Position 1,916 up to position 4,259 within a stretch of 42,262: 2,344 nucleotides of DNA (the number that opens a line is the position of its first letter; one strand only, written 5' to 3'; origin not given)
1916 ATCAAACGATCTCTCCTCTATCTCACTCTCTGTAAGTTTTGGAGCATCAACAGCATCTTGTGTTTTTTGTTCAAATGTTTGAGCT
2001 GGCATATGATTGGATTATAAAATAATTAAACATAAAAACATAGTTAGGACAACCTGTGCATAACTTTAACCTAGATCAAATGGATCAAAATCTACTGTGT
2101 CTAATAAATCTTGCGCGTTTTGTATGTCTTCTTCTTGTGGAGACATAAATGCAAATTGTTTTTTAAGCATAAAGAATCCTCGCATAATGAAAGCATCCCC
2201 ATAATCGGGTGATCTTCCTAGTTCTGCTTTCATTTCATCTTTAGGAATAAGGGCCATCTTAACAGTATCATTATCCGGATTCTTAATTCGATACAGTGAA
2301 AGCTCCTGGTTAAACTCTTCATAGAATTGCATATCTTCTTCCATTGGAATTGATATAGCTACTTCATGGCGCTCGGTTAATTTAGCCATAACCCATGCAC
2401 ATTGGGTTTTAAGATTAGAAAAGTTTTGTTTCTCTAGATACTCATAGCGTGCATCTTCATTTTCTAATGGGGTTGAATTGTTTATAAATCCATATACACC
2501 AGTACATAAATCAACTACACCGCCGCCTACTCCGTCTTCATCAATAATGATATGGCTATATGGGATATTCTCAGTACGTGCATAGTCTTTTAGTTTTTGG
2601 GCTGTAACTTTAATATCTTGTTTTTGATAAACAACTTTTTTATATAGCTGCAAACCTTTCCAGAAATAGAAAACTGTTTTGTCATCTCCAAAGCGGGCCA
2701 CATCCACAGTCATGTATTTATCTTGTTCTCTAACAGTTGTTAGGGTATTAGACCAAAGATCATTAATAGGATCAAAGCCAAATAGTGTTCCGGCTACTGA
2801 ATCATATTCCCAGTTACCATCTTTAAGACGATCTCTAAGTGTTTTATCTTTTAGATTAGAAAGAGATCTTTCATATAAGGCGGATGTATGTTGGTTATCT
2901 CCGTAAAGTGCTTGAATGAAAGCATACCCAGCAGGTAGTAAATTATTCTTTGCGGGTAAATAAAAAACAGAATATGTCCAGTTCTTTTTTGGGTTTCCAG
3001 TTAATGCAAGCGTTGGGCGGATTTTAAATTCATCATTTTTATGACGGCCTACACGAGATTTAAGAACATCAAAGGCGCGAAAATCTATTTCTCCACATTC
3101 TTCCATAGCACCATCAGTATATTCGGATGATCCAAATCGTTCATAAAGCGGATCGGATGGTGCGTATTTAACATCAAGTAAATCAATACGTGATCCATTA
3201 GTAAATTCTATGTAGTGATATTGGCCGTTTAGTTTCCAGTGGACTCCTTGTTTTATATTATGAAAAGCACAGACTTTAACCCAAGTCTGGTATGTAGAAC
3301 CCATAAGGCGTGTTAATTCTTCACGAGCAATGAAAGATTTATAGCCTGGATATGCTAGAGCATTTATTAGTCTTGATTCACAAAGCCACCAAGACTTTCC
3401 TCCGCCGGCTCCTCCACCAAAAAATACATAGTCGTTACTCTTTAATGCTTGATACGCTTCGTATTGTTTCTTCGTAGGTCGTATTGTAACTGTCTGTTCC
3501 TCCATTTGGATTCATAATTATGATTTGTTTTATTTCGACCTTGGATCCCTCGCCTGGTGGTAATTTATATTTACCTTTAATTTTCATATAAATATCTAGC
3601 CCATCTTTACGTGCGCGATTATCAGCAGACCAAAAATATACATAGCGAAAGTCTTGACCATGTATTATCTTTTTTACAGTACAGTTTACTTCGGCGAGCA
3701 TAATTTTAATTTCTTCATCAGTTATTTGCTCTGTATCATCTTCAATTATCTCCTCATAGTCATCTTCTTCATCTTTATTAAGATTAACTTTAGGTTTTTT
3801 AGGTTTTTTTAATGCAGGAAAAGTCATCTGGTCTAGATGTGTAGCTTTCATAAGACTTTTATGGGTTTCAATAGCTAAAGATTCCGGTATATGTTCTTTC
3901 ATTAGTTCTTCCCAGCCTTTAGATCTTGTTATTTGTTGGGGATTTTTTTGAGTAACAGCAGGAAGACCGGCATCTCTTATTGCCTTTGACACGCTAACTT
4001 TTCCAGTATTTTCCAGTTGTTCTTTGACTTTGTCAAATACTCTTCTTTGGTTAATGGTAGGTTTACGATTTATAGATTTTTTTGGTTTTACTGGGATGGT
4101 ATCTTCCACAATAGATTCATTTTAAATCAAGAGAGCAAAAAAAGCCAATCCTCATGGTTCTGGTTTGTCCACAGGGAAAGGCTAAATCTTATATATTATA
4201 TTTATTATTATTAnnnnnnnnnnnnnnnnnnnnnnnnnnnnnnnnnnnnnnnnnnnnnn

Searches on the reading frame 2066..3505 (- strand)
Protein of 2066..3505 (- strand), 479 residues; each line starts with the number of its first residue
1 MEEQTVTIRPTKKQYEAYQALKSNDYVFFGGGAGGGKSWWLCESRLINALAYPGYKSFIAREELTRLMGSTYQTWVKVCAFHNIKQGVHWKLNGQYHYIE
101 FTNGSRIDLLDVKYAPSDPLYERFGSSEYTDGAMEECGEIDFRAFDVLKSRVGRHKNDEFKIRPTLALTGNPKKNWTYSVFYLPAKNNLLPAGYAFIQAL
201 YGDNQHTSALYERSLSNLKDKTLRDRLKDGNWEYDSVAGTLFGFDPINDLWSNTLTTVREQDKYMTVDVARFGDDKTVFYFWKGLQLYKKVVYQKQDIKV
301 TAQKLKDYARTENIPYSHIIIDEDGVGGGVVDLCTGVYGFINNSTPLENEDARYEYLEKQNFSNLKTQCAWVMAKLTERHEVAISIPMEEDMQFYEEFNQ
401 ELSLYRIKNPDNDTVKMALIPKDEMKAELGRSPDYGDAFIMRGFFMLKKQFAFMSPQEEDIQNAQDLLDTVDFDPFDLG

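Call 13: search_protein_families(library=pfam, proteins=[window:2066-3505:-], max_evalue=0.01)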
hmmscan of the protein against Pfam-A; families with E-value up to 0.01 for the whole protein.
window:2066-3505:- (479 aa): 0 families

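Call 16: search_protein_families(library=phrogs, proteins=[window:2066-3505:-], max_evalue=0.01)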
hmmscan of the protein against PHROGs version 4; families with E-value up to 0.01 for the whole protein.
window:2066-3505:- (479 aa): 3 families
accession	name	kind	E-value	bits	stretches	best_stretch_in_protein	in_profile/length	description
phrog_2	-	head and packaging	6.3e-20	72.5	1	3-450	260-596/807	terminase large subunit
phrog_979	-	head and packaging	9.9e-20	71.7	1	2-249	146-423/642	terminase large subunit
phrog_3717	-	head and packaging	0.00072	20.1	1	22-221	21-211/277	terminase large subunit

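Call 37: find_related_loci(query=window:2066-3505:-, collection=viral_contigs, flank=6000)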
Query window:2066-3505:- (479 aa) in viral_contigs; peptide patterns used: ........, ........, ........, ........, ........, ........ (x = any residue, [..] = any of these).
10 stretches matched a pattern; 4 encode a relative of the query (tblastn E <= 1e-3); 4 distinct loci.
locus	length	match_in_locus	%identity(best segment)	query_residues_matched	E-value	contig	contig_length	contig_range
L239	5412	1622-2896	49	30-447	1e-125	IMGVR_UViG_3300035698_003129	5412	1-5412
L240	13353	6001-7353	44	6-450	1e-118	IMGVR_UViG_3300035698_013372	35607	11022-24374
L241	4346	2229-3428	39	40-454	5e-80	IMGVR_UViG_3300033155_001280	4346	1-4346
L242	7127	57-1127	40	89-454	6e-74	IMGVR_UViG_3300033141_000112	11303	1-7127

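Call 93: search_solved_structures(query=window:2066-3505:-, max_evalue=1)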
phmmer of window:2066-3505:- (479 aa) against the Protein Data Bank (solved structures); distinct sequences matched with E-value up to 1: 0.

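Call 95: search_dna_similar(query=window:2066-3505:-, collection=phages, mode=protein, max_rows=12)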
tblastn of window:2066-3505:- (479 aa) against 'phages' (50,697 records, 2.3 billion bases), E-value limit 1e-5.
Records with a match: 20; places in all: 20; records where one place covers at least 80% of the query: 12.
Best place of each record, by identity: <60% 20.
By first word of the organism name: Bacteroides 8; Polaribacter 4; Bacteriophage 3; Cellulophaga 2; Flavobacterium 2; Phocaeicola 1.
By host as written in the record: - 10; Bacteroides salyersiae BG8 2; Cellulophaga baltica #10 2; Flavobacterium sp. 2; Bacteroides caecimuris 1; Bacteroides sp. 1; Bacteroides intestinalis BG4 1; Phocaeicola vulgatus BM8 1.
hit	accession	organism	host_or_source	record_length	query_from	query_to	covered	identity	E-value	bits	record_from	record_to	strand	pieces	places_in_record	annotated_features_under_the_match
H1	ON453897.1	Bacteroides phage Versailles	Bacteroides caecimuris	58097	12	445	91%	42.2%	5e-76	265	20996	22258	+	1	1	terminase large subunit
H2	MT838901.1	Bacteriophage sp.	human fecal samples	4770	3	448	93%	35.9%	8e-58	212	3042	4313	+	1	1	record has no annotation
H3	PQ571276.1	Bacteroides phage BS-TP3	Bacteroides salyersiae BG8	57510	3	448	93%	35.9%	1e-57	212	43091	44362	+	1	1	terminase large subunit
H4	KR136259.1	Polaribacter phage P12002L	seawater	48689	12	448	91%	35.2%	8e-49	186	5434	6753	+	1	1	terminase large subunit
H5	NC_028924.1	Polaribacter phage P12002L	seawater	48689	12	448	91%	35.2%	8e-49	186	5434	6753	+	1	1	terminase large subunit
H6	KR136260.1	Polaribacter phage P12002S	seawater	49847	12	448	91%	35.2%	8e-49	186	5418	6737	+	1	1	terminase large subunit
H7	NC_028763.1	Polaribacter phage P12002S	seawater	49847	12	448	91%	35.2%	8e-49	186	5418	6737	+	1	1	terminase large subunit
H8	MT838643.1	Bacteriophage sp.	human fecal samples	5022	4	455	94%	33.5%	2e-45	175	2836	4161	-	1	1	record has no annotation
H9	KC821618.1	Cellulophaga phage phi10:1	Cellulophaga baltica #10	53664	52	451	84%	37.8%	2e-58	214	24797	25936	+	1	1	terminase large subunit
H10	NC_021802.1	Cellulophaga phage phi10:1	Cellulophaga baltica #10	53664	52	451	84%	37.8%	2e-58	214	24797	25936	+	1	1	terminase large subunit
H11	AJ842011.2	Flavobacterium phage 11b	Flavobacterium sp.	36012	40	451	86%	36.4%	6e-58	213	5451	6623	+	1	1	terminase large subunit | Terminase_3; Region: Phage terminase large subunit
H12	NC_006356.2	Flavobacterium phage 11b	Flavobacterium sp.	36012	40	451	86%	36.4%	6e-58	213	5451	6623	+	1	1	terminase large subunit | Terminase_3; Region: Phage terminase large subunit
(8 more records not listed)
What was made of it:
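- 2066..3505 (-): Terminase large subunit (Terminase_3-like). calls 16, 95
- Checked: The next ORF but one downstream (2066-3505) is a terminase large subunit: PHROG phrog_2 E=6e-20 (call 16) and 42% identity to the annotated TerL of Bacteroides phage Versailles (call 95).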

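Call 96: get_annotated_region(hit=H1, flank=3500)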
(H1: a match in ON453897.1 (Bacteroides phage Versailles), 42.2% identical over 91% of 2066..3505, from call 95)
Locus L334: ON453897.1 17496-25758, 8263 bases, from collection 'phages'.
description: Bacteroides phage Versailles, complete genome.
organism: Bacteroides phage Versailles (NCBI taxid 2951969)
taxonomy: Viruses
host: Bacteroides caecimuris; source: feces; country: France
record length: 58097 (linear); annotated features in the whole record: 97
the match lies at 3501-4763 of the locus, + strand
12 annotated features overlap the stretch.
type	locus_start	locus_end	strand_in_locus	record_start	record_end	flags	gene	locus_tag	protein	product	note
CDS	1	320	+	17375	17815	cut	-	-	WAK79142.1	holliday junction resolvase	rasttk_feature_creation_tool=/opt/patric-common/ runtime/bin/phanotate version 1.5.0; HHpred against PHROGS v3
CDS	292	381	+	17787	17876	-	-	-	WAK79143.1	hypothetical protein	rasttk_feature_creation_tool=/opt/patric-common/ runtime/bin/phanotate version 1.5.0; ...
CDS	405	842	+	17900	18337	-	-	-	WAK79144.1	hypothetical protein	rasttk_feature_creation_tool=/opt/patric-common/ runtime/bin/phanotate version 1.5.0; ...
CDS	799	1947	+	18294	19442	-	-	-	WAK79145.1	nuclease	rasttk_feature_creation_tool=/opt/patric-common/ runtime/bin/phanotate version 1.5.0; HHpred against PHROGS v3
CDS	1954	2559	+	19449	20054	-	-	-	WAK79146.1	hypothetical protein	rasttk_feature_creation_tool=/opt/patric-common/ runtime/bin/phanotate version 1.5.0; ...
CDS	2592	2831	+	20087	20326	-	-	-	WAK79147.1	hypothetical protein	rasttk_feature_creation_tool=/opt/patric-common/ runtime/bin/phanotate version 1.5.0; ...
CDS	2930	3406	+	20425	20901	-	-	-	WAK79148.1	hypothetical protein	rasttk_feature_creation_tool=/opt/patric-common/ runtime/bin/phanotate version 1.5.0; ...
CDS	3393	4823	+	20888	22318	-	-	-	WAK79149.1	terminase large subunit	rasttk_feature_creation_tool=/opt/patric-common/ runtime/bin/phanotate version 1.5.0; HHpred against PHROGS v3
CDS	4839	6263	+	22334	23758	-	-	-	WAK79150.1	portal protein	rasttk_feature_creation_tool=/opt/patric-common/ runtime/bin/phanotate version 1.5.0; HHpred against PHROGS v3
CDS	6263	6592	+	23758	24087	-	-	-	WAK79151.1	hypothetical protein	rasttk_feature_creation_tool=/opt/patric-common/ runtime/bin/phanotate version 1.5.0; ...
CDS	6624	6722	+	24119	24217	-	-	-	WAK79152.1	hypothetical protein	rasttk_feature_creation_tool=/opt/patric-common/ runtime/bin/phanotate version 1.5.0; ...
CDS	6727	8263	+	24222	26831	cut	-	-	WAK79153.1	hypothetical protein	rasttk_feature_creation_tool=/opt/patric-common/ runtime/bin/phanotate version 1.5.0; ...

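Call 97: get_annotated_region(hit=H11, flank=3500)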
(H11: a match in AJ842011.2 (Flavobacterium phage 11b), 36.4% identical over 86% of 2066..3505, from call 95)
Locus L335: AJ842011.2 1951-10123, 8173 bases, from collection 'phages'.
description: Bacteriophage 11b complete genome.
organism: Flavobacterium phage 11b (NCBI taxid 294631)
taxonomy: Viruses; Duplodnaviria; Heunggongvirae; Uroviricota; Caudoviricetes
host: Flavobacterium sp.; source: Arctic Flavobacterium; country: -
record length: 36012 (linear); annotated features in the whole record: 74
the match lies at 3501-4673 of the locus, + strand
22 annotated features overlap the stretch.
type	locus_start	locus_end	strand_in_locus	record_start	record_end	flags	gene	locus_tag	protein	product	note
CDS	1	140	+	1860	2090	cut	-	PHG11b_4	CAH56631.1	hypothetical protein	predicted by Glimmer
CDS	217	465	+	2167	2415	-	-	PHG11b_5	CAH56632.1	hypothetical protein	predicted by Glimmer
CDS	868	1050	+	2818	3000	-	-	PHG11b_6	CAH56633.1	hypothetical protein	predicted by Glimmer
CDS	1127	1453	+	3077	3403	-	-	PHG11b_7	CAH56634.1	hypothetical protein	predicted by Glimmer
CDS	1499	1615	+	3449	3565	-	-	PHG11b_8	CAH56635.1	hypothetical protein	predicted by Glimmer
CDS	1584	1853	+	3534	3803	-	-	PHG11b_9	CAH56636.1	hypothetical protein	-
CDS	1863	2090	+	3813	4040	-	-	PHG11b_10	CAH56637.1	hypothetical protein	predicted by Glimmer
CDS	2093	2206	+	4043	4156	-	-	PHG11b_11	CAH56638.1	hypothetical protein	predicted by Glimmer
CDS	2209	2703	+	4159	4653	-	-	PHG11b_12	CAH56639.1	hypothetical protein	predicted by Glimmer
CDS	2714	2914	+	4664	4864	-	-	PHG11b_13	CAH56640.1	hypothetical protein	predicted by Glimmer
CDS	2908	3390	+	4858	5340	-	-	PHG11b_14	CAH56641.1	terminase small subunit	-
CDS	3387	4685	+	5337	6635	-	-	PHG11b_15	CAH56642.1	terminase large subunit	-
misc_feature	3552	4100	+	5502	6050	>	-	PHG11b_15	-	-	Terminase_3; Region: Phage terminase large subunit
CDS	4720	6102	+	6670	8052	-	-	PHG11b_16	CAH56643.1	phage portal protein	-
misc_feature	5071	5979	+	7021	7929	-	-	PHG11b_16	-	-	Phage_portal; Region: Phage portal protein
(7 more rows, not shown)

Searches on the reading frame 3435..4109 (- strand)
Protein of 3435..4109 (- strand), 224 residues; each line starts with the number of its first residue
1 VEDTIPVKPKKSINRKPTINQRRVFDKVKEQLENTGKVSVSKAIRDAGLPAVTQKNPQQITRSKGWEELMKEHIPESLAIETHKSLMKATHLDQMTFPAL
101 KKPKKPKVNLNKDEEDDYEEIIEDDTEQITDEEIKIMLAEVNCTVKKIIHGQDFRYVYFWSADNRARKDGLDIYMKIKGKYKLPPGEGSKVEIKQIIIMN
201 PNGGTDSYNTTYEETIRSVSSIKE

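Call 13: search_protein_families(library=pfam, proteins=[window:3435-4109:-], max_evalue=0.01)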
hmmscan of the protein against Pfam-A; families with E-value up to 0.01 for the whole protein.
window:3435-4109:- (224 aa): 0 families

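Call 16: search_protein_families(library=phrogs, proteins=[window:3435-4109:-], max_evalue=0.01)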
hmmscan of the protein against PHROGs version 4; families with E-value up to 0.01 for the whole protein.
window:3435-4109:- (224 aa): 0 families

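Call 71: search_protein_families(library=ncbifam, proteins=[window:3435-4109:-], max_evalue=0.01)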
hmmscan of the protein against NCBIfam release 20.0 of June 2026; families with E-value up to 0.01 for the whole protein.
window:3435-4109:- (224 aa): 0 families

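Call 94: search_solved_structures(query=window:3435-4109:-, max_evalue=10)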
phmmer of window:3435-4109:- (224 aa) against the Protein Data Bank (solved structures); distinct sequences matched with E-value up to 10: 3.
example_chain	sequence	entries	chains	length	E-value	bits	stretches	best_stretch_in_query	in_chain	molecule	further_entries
3n0w_A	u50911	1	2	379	1.2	12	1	138-205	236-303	ABC branched chain amino acid family transporter, periplasmic ligand binding protein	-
6p1f_A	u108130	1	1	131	1.4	11.8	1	150-213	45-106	Copper chaperone PCu(A)C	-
6p1g_A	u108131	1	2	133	1.5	11.8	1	150-213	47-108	Copper chaperone PCu(A)C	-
